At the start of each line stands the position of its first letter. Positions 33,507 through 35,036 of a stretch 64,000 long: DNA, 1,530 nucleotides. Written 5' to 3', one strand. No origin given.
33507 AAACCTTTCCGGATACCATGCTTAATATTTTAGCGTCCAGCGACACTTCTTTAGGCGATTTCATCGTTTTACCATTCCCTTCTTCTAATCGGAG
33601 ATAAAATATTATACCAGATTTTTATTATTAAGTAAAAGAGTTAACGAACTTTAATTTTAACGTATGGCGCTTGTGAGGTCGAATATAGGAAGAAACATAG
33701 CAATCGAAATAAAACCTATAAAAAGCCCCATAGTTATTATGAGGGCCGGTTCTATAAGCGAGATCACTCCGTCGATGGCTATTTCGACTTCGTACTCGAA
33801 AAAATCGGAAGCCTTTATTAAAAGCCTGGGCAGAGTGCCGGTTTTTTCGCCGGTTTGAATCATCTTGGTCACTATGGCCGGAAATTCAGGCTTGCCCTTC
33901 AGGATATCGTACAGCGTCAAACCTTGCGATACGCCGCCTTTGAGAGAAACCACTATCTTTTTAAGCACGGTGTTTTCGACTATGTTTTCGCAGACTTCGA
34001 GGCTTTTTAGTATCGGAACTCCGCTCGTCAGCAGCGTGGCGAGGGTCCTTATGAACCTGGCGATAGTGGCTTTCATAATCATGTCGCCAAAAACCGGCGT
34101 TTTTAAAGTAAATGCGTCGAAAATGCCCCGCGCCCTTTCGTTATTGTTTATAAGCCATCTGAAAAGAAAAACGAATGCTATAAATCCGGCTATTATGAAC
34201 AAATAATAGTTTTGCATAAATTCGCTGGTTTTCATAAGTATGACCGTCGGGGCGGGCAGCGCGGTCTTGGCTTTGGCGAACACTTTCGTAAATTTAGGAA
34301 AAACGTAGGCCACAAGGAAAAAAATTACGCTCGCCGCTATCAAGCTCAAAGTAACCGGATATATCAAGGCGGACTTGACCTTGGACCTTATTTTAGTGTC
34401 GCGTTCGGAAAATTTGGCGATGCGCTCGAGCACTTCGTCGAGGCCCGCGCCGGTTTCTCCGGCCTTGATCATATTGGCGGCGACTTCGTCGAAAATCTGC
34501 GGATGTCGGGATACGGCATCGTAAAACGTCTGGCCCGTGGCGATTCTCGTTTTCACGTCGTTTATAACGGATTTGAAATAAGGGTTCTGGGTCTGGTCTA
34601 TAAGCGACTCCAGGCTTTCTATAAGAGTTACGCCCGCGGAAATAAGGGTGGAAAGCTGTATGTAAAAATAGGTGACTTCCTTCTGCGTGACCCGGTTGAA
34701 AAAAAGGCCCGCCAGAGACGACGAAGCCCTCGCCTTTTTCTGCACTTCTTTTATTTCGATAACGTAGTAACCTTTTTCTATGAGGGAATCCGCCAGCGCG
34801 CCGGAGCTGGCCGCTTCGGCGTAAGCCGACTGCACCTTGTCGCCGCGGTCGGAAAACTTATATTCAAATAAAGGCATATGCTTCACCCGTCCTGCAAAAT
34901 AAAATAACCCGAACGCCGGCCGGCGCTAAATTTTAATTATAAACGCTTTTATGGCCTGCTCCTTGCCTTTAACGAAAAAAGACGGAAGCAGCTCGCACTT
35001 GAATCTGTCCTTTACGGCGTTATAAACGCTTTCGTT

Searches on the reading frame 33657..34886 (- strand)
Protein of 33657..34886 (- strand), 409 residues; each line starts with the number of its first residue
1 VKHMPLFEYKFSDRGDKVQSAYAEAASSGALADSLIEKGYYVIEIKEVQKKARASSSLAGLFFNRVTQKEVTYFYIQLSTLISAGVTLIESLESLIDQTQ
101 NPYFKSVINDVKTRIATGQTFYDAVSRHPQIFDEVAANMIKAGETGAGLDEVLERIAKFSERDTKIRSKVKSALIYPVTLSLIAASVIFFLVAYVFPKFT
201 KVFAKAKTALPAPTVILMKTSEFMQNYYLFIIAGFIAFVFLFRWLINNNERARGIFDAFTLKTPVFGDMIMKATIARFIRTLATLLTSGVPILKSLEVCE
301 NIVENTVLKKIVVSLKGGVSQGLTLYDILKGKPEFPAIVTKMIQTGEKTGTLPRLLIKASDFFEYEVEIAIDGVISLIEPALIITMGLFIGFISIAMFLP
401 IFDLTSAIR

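Call 7: search_protein_families(library=pfam, proteins=[window:33657-34886:-], max_evalue=0.00001)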
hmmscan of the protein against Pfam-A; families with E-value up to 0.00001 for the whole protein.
window:33657-34886:- (409 aa): 1 family
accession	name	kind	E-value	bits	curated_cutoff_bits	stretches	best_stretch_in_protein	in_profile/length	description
PF00482.28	T2SSF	-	3e-57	192.4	25.2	2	74-197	1-125/125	Type II secretion system (T2SS), protein F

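Call 74: search_protein_families(library=ncbifam, proteins=[window:33657-34886:-], max_evalue=0.001)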
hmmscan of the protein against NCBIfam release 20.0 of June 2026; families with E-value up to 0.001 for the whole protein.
window:33657-34886:- (409 aa): 6 families
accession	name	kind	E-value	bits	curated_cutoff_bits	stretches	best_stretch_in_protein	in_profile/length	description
TIGR02120.1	GspF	equivalog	5.2e-110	368.4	424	1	7-408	1-401/401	type II secretion system inner membrane protein GspF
NF052607.1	T4PiliAsmPilCThrm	equivalog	4e-95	319.3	700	1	4-406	1-402/406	type IV pilus assembly protein PilC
NF052606.1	T4PiliAsmPilCMyx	equivalog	2e-94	316.8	700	1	4-409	19-419/419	type IV pilus assembly protein PilC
NF047826.1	T3SSXpsF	equivalog_domain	5.8e-72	242.7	650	1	4-408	1-404/405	type II secretion system protein XpsF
NF007861.0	PRK10573.1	equivalog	1.1e-70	238.7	401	1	64-408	54-398/401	protein transport protein HofC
NF041012.2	T4P_ComGB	equivalog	5.9e-42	144.2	240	2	137-404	65-330/332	competence type IV pilus assembly protein ComGB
